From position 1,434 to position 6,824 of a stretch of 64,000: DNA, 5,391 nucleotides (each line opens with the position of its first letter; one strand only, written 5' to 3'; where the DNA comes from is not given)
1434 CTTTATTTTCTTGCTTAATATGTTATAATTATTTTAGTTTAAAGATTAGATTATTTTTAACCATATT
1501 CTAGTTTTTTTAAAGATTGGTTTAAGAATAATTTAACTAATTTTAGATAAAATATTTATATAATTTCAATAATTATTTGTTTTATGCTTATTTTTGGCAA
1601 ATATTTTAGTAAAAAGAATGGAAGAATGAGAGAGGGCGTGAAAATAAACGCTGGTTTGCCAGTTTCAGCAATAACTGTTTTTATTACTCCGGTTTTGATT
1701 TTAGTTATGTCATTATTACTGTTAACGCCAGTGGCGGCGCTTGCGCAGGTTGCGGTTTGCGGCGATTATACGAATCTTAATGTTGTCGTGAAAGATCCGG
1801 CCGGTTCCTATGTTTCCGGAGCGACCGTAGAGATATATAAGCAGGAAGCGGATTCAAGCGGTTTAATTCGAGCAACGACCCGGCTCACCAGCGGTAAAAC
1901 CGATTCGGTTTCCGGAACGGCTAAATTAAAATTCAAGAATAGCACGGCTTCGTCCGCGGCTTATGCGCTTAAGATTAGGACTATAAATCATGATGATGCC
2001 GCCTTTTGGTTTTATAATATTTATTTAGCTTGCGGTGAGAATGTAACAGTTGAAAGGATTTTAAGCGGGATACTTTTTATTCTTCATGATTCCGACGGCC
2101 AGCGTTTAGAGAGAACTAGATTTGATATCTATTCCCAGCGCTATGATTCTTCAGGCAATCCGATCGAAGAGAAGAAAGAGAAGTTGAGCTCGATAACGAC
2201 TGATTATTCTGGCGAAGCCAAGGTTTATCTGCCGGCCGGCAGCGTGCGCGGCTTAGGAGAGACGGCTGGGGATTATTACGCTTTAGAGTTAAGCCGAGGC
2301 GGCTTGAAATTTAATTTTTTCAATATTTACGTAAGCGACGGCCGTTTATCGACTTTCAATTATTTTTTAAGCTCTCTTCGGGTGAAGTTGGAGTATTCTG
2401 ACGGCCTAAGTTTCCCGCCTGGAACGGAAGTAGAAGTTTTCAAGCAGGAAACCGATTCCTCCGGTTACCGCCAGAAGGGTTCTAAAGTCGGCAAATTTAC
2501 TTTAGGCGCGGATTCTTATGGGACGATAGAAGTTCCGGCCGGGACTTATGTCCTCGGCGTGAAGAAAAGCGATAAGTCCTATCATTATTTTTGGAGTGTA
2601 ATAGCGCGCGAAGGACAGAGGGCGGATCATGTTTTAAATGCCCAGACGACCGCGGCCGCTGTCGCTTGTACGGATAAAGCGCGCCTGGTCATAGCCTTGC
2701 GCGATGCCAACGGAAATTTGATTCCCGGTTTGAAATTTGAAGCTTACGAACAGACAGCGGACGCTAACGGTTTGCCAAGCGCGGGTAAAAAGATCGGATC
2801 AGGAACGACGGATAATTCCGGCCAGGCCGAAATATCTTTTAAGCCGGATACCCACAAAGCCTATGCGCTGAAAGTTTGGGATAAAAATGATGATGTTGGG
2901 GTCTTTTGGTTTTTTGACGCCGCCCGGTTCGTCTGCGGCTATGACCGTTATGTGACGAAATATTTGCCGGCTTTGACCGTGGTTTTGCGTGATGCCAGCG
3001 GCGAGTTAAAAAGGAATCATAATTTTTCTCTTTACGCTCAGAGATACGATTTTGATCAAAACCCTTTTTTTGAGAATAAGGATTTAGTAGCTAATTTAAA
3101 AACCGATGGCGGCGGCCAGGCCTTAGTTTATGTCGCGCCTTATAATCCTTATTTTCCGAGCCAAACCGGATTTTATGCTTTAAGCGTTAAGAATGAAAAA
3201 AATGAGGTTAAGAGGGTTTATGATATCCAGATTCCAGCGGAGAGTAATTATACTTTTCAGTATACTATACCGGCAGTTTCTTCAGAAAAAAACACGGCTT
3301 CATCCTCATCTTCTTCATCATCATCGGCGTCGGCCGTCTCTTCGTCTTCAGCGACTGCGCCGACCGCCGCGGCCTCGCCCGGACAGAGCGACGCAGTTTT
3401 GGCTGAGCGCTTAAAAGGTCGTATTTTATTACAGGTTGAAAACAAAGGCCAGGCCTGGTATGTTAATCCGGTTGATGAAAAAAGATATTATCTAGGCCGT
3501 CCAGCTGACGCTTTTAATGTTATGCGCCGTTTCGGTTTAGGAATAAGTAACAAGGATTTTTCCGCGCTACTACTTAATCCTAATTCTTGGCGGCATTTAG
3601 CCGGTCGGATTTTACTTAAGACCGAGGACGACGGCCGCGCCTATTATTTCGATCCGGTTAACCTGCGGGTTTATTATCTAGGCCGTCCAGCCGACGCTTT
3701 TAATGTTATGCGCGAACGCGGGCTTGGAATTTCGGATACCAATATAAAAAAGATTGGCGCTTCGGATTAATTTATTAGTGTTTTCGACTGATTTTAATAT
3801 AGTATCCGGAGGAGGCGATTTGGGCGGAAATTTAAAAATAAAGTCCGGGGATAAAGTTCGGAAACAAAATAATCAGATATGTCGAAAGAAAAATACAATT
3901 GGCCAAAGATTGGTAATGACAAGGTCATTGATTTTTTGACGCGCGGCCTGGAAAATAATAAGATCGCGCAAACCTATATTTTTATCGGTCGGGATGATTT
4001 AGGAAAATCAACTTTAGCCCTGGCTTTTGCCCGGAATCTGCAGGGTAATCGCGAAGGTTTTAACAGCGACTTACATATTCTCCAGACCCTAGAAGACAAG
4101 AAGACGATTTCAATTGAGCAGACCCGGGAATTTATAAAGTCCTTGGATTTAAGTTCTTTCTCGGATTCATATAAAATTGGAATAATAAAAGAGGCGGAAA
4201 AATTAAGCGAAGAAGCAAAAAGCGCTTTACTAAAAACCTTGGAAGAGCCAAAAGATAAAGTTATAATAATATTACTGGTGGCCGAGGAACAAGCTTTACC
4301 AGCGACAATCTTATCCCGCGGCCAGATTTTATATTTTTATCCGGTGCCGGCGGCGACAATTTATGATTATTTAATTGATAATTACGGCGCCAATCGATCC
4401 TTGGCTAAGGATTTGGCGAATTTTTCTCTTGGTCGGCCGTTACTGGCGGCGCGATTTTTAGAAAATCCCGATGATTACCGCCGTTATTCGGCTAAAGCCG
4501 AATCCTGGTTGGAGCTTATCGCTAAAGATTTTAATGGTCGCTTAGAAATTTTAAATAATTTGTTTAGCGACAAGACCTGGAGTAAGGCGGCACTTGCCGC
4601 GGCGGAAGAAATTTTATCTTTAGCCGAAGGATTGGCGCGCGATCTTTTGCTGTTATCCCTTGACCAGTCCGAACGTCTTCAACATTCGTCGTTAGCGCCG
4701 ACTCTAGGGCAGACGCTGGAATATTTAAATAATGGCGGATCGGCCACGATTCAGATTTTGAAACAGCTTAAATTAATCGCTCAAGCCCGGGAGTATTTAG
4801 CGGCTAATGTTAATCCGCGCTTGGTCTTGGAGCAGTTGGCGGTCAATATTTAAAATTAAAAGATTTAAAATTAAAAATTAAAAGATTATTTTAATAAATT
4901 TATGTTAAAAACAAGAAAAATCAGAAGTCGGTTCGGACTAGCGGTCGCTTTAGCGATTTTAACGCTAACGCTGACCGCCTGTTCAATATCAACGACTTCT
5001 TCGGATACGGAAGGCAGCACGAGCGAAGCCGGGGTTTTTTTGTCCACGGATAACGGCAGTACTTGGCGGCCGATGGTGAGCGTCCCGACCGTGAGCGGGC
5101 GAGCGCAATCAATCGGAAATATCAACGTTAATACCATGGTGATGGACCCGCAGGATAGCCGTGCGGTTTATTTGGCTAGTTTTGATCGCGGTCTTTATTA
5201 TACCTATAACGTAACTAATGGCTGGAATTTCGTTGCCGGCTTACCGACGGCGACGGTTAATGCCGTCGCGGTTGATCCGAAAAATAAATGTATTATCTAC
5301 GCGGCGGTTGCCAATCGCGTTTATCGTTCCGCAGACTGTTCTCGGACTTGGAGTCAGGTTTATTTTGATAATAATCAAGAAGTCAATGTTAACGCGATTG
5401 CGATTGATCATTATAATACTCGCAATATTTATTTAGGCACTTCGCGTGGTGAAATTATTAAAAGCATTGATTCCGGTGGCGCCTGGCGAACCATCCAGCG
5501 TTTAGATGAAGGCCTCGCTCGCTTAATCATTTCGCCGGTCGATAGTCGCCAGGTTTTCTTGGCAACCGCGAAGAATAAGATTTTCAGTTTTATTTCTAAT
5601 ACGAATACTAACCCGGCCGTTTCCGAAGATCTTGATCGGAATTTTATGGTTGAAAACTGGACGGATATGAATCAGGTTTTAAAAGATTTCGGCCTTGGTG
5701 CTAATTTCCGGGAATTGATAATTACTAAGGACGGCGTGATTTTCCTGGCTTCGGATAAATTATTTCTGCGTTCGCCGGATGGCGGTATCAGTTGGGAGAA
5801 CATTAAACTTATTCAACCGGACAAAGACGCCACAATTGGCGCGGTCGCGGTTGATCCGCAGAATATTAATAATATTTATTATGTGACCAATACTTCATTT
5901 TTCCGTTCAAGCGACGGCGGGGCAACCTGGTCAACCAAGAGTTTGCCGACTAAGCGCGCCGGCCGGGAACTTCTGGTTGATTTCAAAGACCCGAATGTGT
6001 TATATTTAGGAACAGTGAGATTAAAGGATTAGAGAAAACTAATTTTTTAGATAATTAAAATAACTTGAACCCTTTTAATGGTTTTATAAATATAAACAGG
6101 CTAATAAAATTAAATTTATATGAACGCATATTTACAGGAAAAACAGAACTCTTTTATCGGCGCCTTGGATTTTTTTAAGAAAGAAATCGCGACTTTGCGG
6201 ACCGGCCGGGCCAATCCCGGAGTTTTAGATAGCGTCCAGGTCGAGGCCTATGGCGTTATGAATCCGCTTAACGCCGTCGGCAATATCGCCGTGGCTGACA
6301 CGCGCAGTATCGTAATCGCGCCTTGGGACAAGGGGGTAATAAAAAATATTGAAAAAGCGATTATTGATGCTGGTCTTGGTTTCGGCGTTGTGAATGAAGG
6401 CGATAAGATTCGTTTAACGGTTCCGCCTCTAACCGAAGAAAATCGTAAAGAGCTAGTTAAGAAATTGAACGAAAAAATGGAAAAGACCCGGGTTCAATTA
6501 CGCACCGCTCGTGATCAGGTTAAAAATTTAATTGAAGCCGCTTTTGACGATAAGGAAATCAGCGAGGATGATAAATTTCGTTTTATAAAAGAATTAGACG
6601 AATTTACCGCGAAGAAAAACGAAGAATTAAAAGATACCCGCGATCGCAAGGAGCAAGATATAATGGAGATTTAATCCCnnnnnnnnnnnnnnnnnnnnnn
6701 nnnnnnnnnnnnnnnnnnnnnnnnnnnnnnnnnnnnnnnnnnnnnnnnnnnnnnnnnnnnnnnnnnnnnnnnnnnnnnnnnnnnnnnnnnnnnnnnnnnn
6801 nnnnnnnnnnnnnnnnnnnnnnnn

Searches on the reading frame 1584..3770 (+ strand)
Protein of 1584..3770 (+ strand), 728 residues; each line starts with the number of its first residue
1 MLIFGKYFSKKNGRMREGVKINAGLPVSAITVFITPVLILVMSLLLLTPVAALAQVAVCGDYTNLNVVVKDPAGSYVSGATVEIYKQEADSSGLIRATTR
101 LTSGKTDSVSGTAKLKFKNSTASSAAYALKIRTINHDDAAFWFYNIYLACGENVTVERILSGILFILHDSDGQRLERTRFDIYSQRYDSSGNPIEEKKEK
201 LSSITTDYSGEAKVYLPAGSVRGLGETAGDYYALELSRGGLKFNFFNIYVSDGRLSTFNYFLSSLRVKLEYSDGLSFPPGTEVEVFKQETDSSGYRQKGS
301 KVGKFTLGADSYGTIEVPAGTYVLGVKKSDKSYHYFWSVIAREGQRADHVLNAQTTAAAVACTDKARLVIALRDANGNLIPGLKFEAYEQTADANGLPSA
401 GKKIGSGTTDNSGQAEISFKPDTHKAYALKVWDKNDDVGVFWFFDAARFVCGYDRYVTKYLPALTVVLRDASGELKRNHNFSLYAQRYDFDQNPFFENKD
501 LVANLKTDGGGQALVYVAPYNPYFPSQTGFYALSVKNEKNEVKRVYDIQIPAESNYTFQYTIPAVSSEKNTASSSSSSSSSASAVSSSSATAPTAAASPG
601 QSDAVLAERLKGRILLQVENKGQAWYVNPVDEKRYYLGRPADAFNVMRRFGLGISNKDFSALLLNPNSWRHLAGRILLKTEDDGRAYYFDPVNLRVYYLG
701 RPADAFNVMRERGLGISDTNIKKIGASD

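Call 57: search_protein_families(library=pfam, proteins=[window:1584-3770:+], max_evalue=0.001)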
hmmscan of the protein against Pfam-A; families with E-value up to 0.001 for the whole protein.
window:1584-3770:+ (728 aa): 1 family
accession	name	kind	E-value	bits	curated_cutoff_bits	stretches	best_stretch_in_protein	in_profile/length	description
PF02369.22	Big_1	-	3.4e-07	30.7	34.9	0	363-428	16-75/93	Bacterial Ig-like domain (group 1)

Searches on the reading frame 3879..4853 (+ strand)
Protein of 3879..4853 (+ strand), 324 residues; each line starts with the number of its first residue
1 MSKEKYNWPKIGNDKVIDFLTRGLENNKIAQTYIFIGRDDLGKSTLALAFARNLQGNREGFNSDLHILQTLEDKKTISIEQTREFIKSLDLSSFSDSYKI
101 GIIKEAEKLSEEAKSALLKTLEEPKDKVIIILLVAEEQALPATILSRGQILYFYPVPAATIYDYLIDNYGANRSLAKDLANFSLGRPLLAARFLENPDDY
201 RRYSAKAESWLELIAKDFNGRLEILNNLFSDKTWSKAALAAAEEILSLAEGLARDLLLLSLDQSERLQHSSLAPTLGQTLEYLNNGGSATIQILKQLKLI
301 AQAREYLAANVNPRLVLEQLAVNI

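Call 57: search_protein_families(library=pfam, proteins=[window:3879-4853:+], max_evalue=0.001)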
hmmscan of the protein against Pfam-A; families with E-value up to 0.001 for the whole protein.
window:3879-4853:+ (324 aa): 2 families
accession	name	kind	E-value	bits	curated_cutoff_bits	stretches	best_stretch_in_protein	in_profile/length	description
PF13177.12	DNA_pol3_delta2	-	3.7e-31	108.7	27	1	13-155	2-159/161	DNA polymerase III, delta subunit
PF00004.35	AAA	-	0.00053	20.9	21.2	1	34-151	2-126/131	ATPase family associated with various cellular activities (AAA)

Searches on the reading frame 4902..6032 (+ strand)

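Call 57: search_protein_families(library=pfam, proteins=[window:4902-6032:+], max_evalue=0.001)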
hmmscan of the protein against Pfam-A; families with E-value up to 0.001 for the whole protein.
window:4902-6032:+ (376 aa): 4 families
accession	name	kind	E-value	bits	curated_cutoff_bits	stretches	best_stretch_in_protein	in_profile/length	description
PF15902.12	Sortilin-Vps10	-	8.2e-20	71.4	33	2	289-368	4-84/446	Sortilin, neurotensin receptor 3,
PF14870.12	PSII_BNR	-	7.8e-09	35.6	27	0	275-364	28-115/303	Photosynthesis system II assembly factor YCF48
PF13088.12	BNR_2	-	5.9e-05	23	31.4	0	40-307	79-257/277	BNR repeat-like domain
PF13810.12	DUF4185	-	0.00092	19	39.5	0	36-93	120-178/309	Domain of unknown function (DUF4185)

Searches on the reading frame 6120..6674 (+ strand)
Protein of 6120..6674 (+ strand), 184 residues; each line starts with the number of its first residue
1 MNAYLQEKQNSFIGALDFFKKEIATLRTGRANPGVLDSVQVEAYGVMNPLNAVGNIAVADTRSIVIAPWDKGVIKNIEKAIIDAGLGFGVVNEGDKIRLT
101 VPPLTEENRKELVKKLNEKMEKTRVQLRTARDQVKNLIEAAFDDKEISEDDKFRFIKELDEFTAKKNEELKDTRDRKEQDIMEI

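Call 57: search_protein_families(library=pfam, proteins=[window:6120-6674:+], max_evalue=0.001)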
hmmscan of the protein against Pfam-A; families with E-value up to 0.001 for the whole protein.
window:6120-6674:+ (184 aa): 1 family
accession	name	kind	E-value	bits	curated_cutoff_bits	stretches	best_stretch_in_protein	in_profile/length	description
PF01765.24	RRF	-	1.1e-50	172.1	29.7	1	19-182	1-164/164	Ribosome recycling factor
